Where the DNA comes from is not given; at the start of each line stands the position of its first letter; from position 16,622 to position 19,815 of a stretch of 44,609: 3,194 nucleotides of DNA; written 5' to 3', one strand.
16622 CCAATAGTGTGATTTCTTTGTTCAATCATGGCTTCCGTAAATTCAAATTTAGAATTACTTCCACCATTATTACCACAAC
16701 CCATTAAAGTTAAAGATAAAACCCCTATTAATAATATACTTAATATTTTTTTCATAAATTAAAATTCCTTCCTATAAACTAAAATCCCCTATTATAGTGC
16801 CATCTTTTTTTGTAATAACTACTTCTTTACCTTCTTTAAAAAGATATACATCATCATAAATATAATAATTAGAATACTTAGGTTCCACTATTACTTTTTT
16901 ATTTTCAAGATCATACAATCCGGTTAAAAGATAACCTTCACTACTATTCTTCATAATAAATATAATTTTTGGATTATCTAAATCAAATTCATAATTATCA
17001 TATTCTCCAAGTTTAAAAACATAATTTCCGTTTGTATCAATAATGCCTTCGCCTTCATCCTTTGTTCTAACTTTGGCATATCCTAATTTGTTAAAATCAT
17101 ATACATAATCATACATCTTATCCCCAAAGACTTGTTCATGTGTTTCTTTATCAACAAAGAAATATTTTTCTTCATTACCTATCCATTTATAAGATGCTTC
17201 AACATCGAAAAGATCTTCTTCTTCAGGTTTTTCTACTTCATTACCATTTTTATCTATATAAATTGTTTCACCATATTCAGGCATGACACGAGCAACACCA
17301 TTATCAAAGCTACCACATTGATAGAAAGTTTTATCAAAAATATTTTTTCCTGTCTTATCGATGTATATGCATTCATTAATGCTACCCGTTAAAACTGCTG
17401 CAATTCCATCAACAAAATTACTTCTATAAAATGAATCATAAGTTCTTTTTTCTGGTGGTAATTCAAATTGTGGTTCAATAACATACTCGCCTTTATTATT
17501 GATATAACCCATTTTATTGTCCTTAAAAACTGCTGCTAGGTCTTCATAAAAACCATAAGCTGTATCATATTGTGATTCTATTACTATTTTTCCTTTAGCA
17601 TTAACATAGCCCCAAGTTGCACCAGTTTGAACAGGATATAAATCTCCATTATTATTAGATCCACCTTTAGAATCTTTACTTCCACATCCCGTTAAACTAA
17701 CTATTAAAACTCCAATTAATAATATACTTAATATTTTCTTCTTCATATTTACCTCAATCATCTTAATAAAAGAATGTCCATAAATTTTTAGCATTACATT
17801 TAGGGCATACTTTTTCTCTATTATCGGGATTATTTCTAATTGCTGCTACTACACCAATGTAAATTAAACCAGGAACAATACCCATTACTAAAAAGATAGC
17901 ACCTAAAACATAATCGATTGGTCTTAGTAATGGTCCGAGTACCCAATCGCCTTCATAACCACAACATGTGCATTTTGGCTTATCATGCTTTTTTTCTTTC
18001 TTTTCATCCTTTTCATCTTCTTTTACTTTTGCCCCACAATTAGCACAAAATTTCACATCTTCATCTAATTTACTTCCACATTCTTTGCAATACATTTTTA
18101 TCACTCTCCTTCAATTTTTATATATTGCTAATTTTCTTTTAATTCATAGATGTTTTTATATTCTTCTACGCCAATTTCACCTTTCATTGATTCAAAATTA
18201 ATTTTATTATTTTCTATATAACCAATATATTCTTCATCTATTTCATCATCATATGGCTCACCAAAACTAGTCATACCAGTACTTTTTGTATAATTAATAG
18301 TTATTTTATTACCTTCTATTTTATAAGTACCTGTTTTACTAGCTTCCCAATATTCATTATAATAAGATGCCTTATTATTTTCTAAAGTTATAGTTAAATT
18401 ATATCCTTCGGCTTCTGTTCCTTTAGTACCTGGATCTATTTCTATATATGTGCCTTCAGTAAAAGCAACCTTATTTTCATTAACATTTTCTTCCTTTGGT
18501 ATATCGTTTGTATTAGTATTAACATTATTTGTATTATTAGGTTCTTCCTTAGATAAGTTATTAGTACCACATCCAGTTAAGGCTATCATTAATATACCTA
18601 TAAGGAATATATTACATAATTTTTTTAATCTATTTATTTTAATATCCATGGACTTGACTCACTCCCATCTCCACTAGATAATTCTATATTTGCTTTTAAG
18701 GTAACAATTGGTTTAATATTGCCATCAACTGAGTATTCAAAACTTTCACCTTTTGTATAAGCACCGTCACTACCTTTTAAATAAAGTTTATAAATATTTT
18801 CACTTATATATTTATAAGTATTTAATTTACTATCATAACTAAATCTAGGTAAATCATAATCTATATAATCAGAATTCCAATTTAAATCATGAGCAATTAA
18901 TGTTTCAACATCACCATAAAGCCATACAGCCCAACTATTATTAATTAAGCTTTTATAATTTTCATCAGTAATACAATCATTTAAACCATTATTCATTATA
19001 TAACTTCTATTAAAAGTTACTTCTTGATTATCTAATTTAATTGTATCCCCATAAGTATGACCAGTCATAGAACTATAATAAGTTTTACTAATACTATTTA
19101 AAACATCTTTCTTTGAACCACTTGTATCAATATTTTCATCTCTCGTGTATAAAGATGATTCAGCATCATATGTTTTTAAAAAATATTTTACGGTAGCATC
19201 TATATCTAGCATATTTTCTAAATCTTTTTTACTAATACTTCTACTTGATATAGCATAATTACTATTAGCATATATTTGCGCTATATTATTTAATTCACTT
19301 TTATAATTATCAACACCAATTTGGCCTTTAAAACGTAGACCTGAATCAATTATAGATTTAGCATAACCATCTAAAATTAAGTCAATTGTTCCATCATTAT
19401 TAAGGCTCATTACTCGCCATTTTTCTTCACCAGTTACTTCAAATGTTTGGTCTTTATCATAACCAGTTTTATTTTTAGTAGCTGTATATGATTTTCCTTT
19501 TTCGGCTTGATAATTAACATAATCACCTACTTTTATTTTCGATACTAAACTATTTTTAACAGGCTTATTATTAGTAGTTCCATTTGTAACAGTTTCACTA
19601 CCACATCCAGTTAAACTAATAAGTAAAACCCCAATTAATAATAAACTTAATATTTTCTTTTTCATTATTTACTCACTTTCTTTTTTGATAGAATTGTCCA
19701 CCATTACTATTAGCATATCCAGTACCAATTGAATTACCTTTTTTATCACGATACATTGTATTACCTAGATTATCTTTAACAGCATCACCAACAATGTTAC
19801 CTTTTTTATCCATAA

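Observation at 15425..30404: A 15-kb, 16-gene, single-orientation 'surface proteome' block bracketed by a G-tract promoter and a strong terminator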

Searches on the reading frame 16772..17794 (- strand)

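Call 6: search_protein_families(library=pfam, proteins=[window:16772-17794:-], max_evalue=0.01)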
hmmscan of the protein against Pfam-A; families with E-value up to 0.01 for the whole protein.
window:16772-17794:- (340 aa): 1 family
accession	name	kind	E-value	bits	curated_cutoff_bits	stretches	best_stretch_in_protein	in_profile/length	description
PF14903.11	WG_beta_rep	-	1.1e-26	93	25.6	3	61-94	1-34/35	WG containing repeat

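Call 10: search_protein_families(library=ncbifam, proteins=[window:16772-17794:-], max_evalue=0.01)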
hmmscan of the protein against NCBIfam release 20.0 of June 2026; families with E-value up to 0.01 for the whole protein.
window:16772-17794:- (340 aa): 0 families

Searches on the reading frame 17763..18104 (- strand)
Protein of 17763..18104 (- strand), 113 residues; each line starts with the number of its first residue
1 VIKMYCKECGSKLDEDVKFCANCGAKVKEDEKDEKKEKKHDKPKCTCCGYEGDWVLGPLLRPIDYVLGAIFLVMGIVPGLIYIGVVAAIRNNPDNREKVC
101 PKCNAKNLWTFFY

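Call 6: search_protein_families(library=pfam, proteins=[window:17763-18104:-], max_evalue=0.01)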
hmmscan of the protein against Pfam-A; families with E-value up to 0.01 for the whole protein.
window:17763-18104:- (113 aa): 8 families
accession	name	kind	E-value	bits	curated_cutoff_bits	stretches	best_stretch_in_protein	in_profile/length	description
PF13240.11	Zn_Ribbon_1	-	3.6e-08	33.4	25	1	5-27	1-23/23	zinc-ribbon domain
PF13248.11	Zn_ribbon_3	-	8.5e-07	28.7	27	1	4-26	3-25/26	zinc-ribbon domain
PF12773.13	DZR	-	6.8e-05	23.4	27.3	1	6-51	1-33/45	Double zinc ribbon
PF24460.1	DUF7575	-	8.5e-05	22.3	28.5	1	6-27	6-27/28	Domain of unknown function (DUF7575)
PF08271.17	Zn_Ribbon_TF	-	0.0016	18.4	29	1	4-39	1-41/43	TFIIB zinc-binding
PF17032.10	Zn_ribbon_15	-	0.0034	18.6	28.9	1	4-24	53-73/73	zinc-ribbon family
PF11781.13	Zn_ribbon_RRN7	-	0.0044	17.1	27.1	0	96-110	3-16/32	Zinc-finger of RNA-polymerase I-specific TFIIB, Rrn7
PF18439.7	zf_UBZ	-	0.0047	17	25.6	0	19-34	4-19/32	Ubiquitin-Binding Zinc Finger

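Call 10: search_protein_families(library=ncbifam, proteins=[window:17763-18104:-], max_evalue=0.01)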
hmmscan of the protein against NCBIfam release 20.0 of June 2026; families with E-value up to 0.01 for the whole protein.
window:17763-18104:- (113 aa): 1 family
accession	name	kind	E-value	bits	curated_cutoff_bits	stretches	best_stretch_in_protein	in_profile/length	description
NF045510.1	4Cys_prefix_kin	domain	0.0058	16.8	24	0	16-26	15-25/26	4-Cys prefix domain-containing protein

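Call 72: search_protein_families(library=pfam, proteins=[window:17763-18104:-], max_evalue=10)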
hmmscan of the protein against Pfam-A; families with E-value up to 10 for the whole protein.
window:17763-18104:- (113 aa): 25 families
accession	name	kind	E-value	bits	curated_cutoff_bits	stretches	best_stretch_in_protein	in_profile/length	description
PF13240.11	Zn_Ribbon_1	-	3.6e-08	33.4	25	2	5-27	1-23/23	zinc-ribbon domain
PF13248.11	Zn_ribbon_3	-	8.5e-07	28.7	27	2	4-26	3-25/26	zinc-ribbon domain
PF12773.13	DZR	-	6.8e-05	23.4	27.3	2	6-51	1-33/45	Double zinc ribbon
PF24460.1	DUF7575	-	8.5e-05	22.3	28.5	1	6-27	6-27/28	Domain of unknown function (DUF7575)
PF08271.17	Zn_Ribbon_TF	-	0.0016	18.4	29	1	4-39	1-41/43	TFIIB zinc-binding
PF17032.10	Zn_ribbon_15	-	0.0034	18.6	28.9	1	4-24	53-73/73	zinc-ribbon family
PF11781.13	Zn_ribbon_RRN7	-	0.0044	17.1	27.1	2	96-110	3-16/32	Zinc-finger of RNA-polymerase I-specific TFIIB, Rrn7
PF18439.7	zf_UBZ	-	0.0047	17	25.6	1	19-34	4-19/32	Ubiquitin-Binding Zinc Finger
PF14204.11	Ribosomal_L18_c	-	0.015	16.4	23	1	81-98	4-21/56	Ribosomal L18 C-terminal region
PF09297.16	Zn_ribbon_NUD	-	0.017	15.2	24.8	2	18-28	4-14/32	NADH pyrophosphatase zinc ribbon domain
PF10571.15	UPF0547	-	0.018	15.6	29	1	6-24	3-21/26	Uncharacterised protein family UPF0547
PF14803.11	Zn_ribbon_Nudix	-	0.022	15.1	25.6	1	5-14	2-11/34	Nudix N-terminal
PF24463.1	DUF7577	-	0.14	12.2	28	1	5-25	4-24/27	Domain of unknown function (DUF7577)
PF18912.6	DZR_2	-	0.17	12.2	27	0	94-106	18-30/56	Double zinc ribbon domain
PF05810.19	NinF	-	0.2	12.1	27.5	2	20-31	2-13/25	NinF protein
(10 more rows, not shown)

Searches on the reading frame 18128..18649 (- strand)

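Call 6: search_protein_families(library=pfam, proteins=[window:18128-18649:-], max_evalue=0.01)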
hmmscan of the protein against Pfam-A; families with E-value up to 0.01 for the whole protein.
window:18128-18649:- (173 aa): 0 families

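Call 10: search_protein_families(library=ncbifam, proteins=[window:18128-18649:-], max_evalue=0.01)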
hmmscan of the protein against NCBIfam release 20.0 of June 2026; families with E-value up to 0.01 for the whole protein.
window:18128-18649:- (173 aa): 4 families
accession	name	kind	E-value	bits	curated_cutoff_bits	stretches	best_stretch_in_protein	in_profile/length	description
NF058647.1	lipo_LytA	equivalog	1.9e-05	24.8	110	1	9-105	2-86/107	acidic lipoprotein LytA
NF040528.1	SP_0198_lipo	equivalog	0.0023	17.9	100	0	10-95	2-85/144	SP_0198 family lipoprotein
NF041193.1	lipo_SP0191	subfamily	0.0043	17.1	75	1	14-61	5-51/190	SP0191 family lipoprotein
TIGR02898.1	spore_YhcN_YlaJ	subfamily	0.0081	16.5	99.75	0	14-59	2-46/158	YhcN/YlaJ family sporulation lipoprotein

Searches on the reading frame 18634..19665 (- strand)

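Call 6: search_protein_families(library=pfam, proteins=[window:18634-19665:-], max_evalue=0.01)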
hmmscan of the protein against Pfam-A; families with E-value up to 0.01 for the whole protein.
window:18634-19665:- (343 aa): 0 families

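Call 10: search_protein_families(library=ncbifam, proteins=[window:18634-19665:-], max_evalue=0.01)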
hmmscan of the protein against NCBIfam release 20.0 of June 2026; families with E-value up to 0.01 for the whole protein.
window:18634-19665:- (343 aa): 1 family
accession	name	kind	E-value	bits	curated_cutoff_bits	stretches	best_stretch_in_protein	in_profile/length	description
NF041193.1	lipo_SP0191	subfamily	0.0052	16.8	75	1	1-81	1-77/190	SP0191 family lipoprotein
